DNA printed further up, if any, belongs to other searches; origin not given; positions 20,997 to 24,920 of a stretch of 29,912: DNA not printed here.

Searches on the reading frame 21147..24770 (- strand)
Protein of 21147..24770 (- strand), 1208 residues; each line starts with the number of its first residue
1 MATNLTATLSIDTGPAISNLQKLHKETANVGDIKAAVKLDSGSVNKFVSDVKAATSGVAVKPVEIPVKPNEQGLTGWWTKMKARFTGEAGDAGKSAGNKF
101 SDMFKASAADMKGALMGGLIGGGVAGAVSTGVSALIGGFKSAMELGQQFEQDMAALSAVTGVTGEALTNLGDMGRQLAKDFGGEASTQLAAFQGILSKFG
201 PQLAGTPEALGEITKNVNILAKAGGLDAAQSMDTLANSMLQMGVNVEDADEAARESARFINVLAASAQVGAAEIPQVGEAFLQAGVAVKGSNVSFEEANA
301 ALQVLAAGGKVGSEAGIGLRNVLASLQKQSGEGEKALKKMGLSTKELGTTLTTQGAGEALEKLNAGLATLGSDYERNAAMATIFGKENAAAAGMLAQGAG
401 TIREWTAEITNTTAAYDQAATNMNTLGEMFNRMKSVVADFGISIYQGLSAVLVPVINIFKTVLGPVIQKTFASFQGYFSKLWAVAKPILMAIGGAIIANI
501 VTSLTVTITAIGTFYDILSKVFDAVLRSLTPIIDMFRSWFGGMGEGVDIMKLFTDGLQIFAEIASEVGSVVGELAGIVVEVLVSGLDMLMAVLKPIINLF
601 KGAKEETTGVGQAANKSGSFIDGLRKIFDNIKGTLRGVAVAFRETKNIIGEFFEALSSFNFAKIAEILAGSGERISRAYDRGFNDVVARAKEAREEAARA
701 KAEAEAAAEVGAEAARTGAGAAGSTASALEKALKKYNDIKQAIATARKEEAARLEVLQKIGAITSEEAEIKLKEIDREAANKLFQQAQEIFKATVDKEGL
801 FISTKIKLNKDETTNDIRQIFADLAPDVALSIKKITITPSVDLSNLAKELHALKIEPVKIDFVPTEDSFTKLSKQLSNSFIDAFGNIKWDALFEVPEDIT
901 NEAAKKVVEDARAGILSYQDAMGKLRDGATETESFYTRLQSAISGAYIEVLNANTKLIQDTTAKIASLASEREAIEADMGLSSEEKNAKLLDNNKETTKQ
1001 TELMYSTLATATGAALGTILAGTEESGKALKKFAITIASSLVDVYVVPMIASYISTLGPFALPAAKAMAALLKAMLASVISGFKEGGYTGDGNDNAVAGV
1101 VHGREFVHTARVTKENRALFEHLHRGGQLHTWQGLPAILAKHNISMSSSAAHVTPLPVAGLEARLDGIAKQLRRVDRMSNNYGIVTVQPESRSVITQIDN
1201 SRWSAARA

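Call 9: search_protein_families(library=pfam, proteins=[window:21147-24770:-], max_evalue=0.1)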
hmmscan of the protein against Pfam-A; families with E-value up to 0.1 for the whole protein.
window:21147-24770:- (1208 aa): 1 family
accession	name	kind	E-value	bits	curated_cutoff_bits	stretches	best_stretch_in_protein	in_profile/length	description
PF10145.14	PhageMin_Tail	-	4.3e-26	92.5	33.2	1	175-385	1-201/201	Phage-related minor tail protein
